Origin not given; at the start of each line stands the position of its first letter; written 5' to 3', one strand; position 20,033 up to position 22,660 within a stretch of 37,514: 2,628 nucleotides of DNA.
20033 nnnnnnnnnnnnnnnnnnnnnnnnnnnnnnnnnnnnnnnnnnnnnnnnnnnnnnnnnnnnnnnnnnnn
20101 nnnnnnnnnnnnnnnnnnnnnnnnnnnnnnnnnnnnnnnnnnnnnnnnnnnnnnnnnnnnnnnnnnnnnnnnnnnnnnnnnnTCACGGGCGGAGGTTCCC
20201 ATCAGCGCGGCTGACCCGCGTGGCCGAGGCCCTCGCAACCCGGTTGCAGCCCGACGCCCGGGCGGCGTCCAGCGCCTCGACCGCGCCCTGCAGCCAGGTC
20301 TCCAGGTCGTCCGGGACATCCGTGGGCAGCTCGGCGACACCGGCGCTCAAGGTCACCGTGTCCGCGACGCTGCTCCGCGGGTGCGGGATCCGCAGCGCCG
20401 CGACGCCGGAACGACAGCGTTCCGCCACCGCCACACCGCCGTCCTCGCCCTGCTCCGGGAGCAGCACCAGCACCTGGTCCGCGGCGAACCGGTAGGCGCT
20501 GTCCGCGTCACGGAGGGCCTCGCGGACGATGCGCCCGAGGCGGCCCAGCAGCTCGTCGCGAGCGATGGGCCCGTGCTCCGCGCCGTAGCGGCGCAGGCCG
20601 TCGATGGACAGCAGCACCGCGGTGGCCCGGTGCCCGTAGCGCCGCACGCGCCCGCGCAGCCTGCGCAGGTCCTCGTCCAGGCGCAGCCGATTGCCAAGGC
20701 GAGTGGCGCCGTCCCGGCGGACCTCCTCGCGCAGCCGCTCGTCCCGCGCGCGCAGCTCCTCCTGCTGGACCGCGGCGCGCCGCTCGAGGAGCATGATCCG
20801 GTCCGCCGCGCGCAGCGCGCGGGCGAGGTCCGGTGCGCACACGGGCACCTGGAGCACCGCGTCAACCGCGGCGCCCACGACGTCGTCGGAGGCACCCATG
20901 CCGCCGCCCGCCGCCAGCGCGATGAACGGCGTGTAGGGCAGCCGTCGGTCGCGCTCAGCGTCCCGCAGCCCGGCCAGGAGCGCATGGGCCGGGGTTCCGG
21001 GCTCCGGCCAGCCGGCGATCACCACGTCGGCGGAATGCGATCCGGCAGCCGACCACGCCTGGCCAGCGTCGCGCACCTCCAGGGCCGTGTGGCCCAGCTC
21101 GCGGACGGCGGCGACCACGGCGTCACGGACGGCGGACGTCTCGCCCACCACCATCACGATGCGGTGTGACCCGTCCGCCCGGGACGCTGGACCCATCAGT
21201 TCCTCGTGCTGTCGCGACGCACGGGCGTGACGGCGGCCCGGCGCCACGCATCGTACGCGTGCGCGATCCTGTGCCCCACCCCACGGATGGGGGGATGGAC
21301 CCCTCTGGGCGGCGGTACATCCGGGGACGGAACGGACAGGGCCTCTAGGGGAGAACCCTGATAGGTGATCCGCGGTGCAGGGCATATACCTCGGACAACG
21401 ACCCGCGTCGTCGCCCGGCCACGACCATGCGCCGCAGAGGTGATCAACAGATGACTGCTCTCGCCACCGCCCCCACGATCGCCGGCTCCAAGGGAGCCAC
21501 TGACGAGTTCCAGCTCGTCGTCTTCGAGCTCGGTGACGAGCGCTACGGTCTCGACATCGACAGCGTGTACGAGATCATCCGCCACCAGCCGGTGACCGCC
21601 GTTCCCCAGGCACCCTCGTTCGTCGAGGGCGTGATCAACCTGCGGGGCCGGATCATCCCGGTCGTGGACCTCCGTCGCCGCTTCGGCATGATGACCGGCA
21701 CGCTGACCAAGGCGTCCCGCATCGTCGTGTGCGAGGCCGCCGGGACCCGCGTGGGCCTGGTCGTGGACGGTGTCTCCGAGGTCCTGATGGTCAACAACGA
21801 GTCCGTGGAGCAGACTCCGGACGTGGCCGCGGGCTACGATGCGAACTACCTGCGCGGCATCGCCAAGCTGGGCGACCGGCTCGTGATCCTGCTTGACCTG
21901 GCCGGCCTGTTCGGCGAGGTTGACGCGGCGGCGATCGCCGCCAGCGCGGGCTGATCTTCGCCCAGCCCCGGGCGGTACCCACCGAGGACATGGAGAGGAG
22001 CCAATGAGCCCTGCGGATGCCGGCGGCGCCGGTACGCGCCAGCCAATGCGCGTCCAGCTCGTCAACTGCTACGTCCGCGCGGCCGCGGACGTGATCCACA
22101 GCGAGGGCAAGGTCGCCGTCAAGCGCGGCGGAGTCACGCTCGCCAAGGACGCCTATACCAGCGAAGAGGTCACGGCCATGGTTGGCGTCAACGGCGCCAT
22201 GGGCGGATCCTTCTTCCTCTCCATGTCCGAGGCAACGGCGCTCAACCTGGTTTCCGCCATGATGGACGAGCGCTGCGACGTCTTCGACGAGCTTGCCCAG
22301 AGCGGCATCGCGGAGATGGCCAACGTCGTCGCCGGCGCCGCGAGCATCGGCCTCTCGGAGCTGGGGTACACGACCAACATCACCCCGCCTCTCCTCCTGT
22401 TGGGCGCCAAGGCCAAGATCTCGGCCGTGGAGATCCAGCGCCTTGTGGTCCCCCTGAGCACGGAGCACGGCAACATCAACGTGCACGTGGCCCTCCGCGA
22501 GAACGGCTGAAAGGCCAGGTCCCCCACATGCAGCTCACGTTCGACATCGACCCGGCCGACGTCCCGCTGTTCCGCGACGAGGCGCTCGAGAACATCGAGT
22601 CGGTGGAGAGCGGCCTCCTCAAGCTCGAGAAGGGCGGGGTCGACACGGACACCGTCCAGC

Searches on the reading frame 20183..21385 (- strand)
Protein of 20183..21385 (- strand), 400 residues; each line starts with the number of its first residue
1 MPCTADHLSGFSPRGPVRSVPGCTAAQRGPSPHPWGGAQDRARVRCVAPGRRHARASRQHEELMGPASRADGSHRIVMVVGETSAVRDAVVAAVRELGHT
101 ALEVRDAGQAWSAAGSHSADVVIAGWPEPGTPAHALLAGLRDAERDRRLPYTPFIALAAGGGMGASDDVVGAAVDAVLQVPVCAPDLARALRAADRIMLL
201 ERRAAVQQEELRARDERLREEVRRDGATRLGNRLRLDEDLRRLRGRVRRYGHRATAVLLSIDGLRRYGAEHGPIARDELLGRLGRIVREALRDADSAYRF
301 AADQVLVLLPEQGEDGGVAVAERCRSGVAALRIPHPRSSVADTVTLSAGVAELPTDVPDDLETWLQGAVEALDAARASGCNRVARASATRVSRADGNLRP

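Call 4: search_protein_families(library=pfam, proteins=[window:20183-21385:-], max_evalue=0.01)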
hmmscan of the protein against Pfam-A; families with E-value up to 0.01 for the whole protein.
window:20183-21385:- (400 aa): 1 family
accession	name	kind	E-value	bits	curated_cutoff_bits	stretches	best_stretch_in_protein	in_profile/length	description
PF00990.26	GGDEF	-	4.6e-23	82.2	23.8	1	224-382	3-161/161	Diguanylate cyclase, GGDEF domain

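Call 24: find_homologous_proteins(query=window:20183-21196:-, max_evalue=1e-10)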
Query window:20183-21196:- (337 aa): 44 proteins with E <= 1e-10 among 8000 candidates.
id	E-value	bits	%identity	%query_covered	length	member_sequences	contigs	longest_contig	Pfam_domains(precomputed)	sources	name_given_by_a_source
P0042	1.7e-206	703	100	100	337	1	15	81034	PF00990.27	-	-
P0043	7.6e-157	540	78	99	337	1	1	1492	PF00990.27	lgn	-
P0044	1.4e-93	332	57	95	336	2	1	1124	PF00990.27,PF00072.31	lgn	-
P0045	2.6e-80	288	51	95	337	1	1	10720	PF00990.27,PF00072.31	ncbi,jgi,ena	ncbi:MAG: diguanylate cyclase [Chloroflexota bacterium]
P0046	6.4e-80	287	51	94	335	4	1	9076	PF00990.27,PF00072.31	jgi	jgi:diguanylate cyclase (GGDEF)-like protein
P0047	8.6e-80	286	52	93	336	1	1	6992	PF00990.27,PF00072.31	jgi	jgi:diguanylate cyclase (GGDEF)-like protein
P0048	2.0e-79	285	51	97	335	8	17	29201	PF00990.27,PF00072.31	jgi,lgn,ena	-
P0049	5.9e-79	284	49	95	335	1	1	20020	PF00990.27,PF00072.31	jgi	jgi:diguanylate cyclase (GGDEF)-like protein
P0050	1.2e-77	279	48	94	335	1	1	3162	PF00990.27,PF00072.31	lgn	-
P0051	2.6e-77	278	49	98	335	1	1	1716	PF00990.27,PF00072.31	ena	-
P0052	1.4e-76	276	48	96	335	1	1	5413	PF00990.27,PF00072.31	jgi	jgi:diguanylate cyclase (GGDEF)-like protein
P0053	4.6e-76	274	50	94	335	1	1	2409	PF00990.27,PF00072.31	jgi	jgi:diguanylate cyclase (GGDEF)-like protein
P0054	7.8e-76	273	51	94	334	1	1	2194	PF00990.27,PF00072.31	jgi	-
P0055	8.0e-76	273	49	94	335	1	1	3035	PF00990.27,PF00072.31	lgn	-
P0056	9.5e-76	273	50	99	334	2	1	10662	PF00990.27,PF00072.31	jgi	jgi:diguanylate cyclase (GGDEF)-like protein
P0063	4.0e-72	261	49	94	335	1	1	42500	PF00990.27,PF00072.31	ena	-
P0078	4.3e-31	126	35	92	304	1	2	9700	PF00990.27,PF00072.31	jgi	jgi:two-component system cell cycle response regulator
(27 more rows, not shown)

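Call 26: find_encoding_contigs(protein=P0063, flank=10000, max_places=1)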
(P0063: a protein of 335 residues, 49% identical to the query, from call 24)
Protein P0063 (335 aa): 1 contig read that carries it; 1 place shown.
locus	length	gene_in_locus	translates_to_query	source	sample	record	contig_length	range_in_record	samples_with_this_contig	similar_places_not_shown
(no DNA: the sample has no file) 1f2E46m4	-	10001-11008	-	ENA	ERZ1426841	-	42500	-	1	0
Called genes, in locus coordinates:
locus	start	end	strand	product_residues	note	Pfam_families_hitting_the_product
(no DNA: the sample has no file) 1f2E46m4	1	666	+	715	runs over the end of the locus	PF13524:Glyco_trans_1_2 (weak), PF00535:Glycos_transf_2 (weak), PF13641:Glyco_tranf_2_3 (weak), PF00535:Glycos_transf_2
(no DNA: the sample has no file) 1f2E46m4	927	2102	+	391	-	PF00669:Flagellin_N, PF00700:Flagellin_C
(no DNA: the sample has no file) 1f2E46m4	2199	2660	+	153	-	PF02561:FliS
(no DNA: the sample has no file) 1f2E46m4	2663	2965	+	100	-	-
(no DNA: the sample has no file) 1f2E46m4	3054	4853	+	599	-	PF02465:FliD_N, PF07195:FliD_C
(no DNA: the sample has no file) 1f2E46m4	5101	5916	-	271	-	PF03705:CheR_N (weak), PF01739:CheR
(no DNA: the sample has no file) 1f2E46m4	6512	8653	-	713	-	PF01627:Hpt, PF07194:P2 (weak), PF02895:H-kinase_dim, PF02518:HATPase_c, PF01584:CheW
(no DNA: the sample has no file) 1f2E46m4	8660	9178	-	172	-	PF13690:CheX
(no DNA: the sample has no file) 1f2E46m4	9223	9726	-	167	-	PF01584:CheW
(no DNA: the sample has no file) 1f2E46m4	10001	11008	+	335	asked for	PF00072:Response_reg, PF00990:GGDEF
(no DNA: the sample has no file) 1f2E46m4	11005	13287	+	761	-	?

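Call 27: find_encoding_contigs(protein=P0048, flank=10000, max_places=1)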
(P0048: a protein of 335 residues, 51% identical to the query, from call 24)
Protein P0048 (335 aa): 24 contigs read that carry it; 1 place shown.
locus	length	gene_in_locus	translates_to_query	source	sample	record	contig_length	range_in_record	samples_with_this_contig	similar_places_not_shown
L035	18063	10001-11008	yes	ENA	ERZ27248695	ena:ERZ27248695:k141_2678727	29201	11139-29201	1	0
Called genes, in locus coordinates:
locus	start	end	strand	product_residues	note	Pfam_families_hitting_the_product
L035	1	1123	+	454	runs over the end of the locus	-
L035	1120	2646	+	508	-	-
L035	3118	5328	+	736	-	PF00535:Glycos_transf_2 (weak)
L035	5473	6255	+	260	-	PF00669:Flagellin_N, PF00700:Flagellin_C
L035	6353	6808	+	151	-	PF02561:FliS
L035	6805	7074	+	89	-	-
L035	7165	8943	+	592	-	PF02465:FliD_N, PF07195:FliD_C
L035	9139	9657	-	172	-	PF13690:CheX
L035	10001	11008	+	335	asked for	PF00072:Response_reg, PF00990:GGDEF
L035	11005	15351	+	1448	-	PF00989:PAS, PF08447:PAS_3, PF00989:PAS, PF08448:PAS_4, PF00512:HisKA, PF02518:HATPase_c, PF00072:Response_reg, PF01627:Hpt, +5 more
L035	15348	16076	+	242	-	PF00072:Response_reg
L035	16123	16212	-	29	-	-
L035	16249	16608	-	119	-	PF00072:Response_reg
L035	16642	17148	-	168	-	PF03975:CheD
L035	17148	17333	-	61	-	-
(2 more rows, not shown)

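Call 28: find_encoding_contigs(protein=P0049, flank=10000, max_places=1)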
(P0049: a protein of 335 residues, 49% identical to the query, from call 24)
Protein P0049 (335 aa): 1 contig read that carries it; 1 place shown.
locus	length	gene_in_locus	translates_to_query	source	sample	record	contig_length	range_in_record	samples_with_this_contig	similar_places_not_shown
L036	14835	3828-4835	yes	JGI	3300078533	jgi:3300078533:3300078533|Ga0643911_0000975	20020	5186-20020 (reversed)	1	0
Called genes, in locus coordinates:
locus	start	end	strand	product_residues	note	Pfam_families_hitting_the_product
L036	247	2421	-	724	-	PF01627:Hpt, PF07194:P2 (weak), PF02895:H-kinase_dim, PF02518:HATPase_c, PF01584:CheW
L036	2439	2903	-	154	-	PF13690:CheX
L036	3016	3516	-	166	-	PF01584:CheW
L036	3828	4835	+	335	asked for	PF00072:Response_reg, PF00990:GGDEF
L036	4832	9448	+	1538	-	PF08447:PAS_3, PF00989:PAS, PF08448:PAS_4, PF13426:PAS_9, PF00512:HisKA, PF02518:HATPase_c, PF00072:Response_reg, PF01627:Hpt, +5 more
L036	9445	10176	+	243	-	PF00072:Response_reg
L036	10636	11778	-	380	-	PF00072:Response_reg, PF01339:CheB_methylest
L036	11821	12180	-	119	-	PF00072:Response_reg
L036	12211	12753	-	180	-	PF03975:CheD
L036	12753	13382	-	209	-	PF13690:CheX (faint)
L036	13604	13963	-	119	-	PF03646:FlaG (weak)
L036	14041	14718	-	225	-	PF00072:Response_reg, PF00196:GerE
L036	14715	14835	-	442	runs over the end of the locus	PF07730:HisKA_3, PF02518:HATPase_c, PF13581:HATPase_c_2 (faint)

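Call 69: search_solved_structures(query=window:20183-21196:-, max_evalue=0.00001, show_alignments=3)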
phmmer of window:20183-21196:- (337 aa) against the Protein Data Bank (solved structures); distinct sequences matched with E-value up to 0.00001: 29.
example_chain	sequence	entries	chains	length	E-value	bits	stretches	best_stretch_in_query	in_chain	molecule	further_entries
3ign_A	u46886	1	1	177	1.7e-16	63.6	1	165-321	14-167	Diguanylate cyclase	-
3bre_A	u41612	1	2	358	2.5e-15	59.8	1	13-321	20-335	Probable two-component response regulator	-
3i5a_A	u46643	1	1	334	5.7e-15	58.6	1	13-321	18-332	Response regulator/GGDEF domain protein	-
8qpf_A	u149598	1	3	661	2.6e-14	56.5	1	143-321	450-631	Ammonium transporter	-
3i5c_A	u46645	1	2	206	2.7e-14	56.4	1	151-321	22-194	Fusion of General control protein GCN4 and WSPR response regulator protein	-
8qj3_A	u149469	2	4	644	2.7e-14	56.4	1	143-321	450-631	Ammonium transporter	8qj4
6d9m_A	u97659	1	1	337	1.9e-13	53.6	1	164-329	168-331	Fusion protein of Endolysin,Response receiver sensor diguanylate cyclase, GAF domain-conta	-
9t28_A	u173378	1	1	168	2.4e-13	53.3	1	160-320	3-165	diguanylate cyclase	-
3i5b_A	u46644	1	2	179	1e-12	51.2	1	160-321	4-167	WspR response regulator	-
6zxm_A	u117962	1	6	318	2.9e-12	49.7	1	12-320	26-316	Putative GGDEF/response regulator receiver domain protein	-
5euh_A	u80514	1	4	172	6.4e-12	48.6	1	162-324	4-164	Putative GGDEF domain membrane protein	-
4wxo_A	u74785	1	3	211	2.2e-11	46.8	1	139-320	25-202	Uncharacterized protein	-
8wcn_A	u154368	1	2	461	7.9e-11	45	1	159-324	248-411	Diguanylate cyclase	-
6zxc_A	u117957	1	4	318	2.4e-10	43.5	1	12-320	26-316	Putative GGDEF/response regulator receiver domain protein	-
4wxw_A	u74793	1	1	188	2.4e-10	43.4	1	193-320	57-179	Uncharacterized protein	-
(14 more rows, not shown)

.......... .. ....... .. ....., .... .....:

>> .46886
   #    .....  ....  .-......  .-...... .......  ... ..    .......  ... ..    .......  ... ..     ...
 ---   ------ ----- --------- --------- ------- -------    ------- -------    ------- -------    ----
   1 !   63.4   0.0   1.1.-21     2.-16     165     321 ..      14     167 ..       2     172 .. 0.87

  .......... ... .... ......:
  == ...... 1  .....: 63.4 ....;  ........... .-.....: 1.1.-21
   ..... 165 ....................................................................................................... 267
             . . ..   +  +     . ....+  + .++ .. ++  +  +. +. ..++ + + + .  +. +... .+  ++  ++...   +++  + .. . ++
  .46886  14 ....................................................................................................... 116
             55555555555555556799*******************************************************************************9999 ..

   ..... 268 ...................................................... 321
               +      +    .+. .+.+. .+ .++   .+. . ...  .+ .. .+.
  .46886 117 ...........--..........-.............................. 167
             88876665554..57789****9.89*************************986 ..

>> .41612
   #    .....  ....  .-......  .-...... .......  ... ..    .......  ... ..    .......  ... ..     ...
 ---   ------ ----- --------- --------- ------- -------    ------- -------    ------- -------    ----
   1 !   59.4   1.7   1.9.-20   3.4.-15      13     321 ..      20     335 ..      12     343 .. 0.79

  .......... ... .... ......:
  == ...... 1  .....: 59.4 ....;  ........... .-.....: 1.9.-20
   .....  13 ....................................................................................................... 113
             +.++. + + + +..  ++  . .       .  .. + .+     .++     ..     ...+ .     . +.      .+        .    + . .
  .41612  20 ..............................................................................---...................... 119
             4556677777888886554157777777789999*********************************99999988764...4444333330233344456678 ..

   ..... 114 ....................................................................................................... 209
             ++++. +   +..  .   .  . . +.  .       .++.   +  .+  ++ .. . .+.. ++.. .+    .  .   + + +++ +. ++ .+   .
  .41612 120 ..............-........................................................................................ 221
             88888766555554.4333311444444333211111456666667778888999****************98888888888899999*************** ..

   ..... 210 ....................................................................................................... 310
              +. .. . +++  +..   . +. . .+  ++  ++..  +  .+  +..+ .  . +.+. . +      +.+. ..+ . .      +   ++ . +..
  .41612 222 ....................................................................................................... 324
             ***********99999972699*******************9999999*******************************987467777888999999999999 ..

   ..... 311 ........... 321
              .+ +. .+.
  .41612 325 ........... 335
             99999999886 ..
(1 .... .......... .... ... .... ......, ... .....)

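Call 73: find_encoding_contigs(protein=P0078, flank=8000, max_places=2)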
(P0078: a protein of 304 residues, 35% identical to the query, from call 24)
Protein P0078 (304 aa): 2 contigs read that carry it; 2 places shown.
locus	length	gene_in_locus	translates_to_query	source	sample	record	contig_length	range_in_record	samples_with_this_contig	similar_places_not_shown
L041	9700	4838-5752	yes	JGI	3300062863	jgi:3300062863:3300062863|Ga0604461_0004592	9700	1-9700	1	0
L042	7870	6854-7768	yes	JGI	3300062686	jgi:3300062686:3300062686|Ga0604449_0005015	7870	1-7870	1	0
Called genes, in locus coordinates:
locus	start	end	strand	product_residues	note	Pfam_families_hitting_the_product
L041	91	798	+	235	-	PF00702:Hydrolase, PF12710:HAD, PF13419:HAD_2, PF13242:Hydrolase_like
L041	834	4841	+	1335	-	PF05227:CHASE3, PF08447:PAS_3, PF08448:PAS_4, PF08447:PAS_3, PF00989:PAS, PF08448:PAS_4, PF13426:PAS_9, PF00512:HisKA, +4 more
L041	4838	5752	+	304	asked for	PF00072:Response_reg, PF00990:GGDEF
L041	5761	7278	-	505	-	PF01928:CYTH, PF05235:CHAD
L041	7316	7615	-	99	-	PF13834:DUF4193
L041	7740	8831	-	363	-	PF05425:CopD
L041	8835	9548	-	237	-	PF07987:DUF1775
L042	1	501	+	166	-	?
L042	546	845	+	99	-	-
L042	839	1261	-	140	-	-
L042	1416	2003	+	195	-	PF00011:HSP20, PF17886:ArsA_HSP20 (weak)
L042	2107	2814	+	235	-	PF00702:Hydrolase, PF12710:HAD, PF13419:HAD_2, PF13242:Hydrolase_like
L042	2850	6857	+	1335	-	PF05227:CHASE3, PF08447:PAS_3, PF08448:PAS_4, PF08447:PAS_3, PF00989:PAS, PF08448:PAS_4, PF13426:PAS_9, PF00512:HisKA, +4 more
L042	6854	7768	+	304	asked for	PF00072:Response_reg, PF00990:GGDEF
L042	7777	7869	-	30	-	?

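Call 75: search_protein_families(library=ncbifam, proteins=[window:20183-21196:-], max_evalue=0.00001)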
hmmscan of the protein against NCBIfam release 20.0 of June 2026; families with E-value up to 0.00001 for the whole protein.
window:20183-21196:- (337 aa): 12 families
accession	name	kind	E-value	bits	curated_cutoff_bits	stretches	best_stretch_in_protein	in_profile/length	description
NF038266.1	diguan_SiaD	equivalog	9.4e-23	80.9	290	1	126-320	64-252/252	biofilm regulation diguanylate cyclase SiaD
TIGR00254.1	GGDEF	domain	1.3e-20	73.8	37.4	1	159-321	5-165/168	diguanylate cyclase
NF007135.0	PRK09581.1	equivalog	4.2e-18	65.4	474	1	10-323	154-455/457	PleD family two-component system response regulator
NF007380.0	PRK09894.1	equivalog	5.7e-17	62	256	1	150-326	120-290/296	diguanylate cyclase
NF041606.1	dguan_cyc_DgcA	equivalog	1.5e-13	50.5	370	1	192-321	211-337/340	diguanylate cyclase DgcA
NF047654.1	DiguCycDgcRLepto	equivalog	9.3e-13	47.7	500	1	121-320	99-293/295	diguanylate cyclase DgcR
NF007599.0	PRK10245.1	equivalog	8.3e-12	44.2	402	1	150-321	201-368/371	diguanylate cyclase AdrA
NF051473.1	DigCycDgcsShew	equivalog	2.2e-10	40.4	400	1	158-318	134-286/291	diguanylate cyclase DgcS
NF007298.0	PRK09776.1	equivalog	7.2e-08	30.8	1135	1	149-321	674-843/1111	diguanylate cyclase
NF007423.1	PRK09966.1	equivalog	2.2e-07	30.1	325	1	144-292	224-371/390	diguanylate cyclase DgcN/YfiN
NF011955.1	PRK15426.1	equivalog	4.6e-07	28.4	408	1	159-323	398-561/564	cellulose biosynthesis regulator diguanylate cyclase DgcQ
NF047872.1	GGDEF_GdpS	equivalog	1.9e-06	27.3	400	1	153-320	181-347/355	GGDEF domain-containing protein GdpS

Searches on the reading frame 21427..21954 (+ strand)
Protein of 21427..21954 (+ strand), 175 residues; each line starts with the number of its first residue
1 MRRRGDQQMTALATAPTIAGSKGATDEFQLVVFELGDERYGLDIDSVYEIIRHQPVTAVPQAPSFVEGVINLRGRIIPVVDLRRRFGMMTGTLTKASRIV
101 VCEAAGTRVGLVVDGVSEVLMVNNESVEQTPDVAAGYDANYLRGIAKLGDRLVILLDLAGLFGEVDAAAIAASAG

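Call 5: search_protein_families(library=pfam, proteins=[window:21427-21954:+], max_evalue=0.01)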
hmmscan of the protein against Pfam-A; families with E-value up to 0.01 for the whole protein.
window:21427-21954:+ (175 aa): 1 family
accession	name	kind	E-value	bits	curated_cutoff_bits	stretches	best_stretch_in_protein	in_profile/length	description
PF01584.24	CheW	-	2.5e-41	141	23.5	1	29-163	1-135/138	CheW-like domain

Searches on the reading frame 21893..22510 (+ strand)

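Call 5: search_protein_families(library=pfam, proteins=[window:21893-22510:+], max_evalue=0.01)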
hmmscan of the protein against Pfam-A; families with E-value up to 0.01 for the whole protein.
window:21893-22510:+ (205 aa): 1 family
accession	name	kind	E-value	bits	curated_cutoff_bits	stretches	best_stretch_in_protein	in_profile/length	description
PF13690.11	CheX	-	4.8e-18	65.4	27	1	93-188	1-93/94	Chemotaxis phosphatase CheX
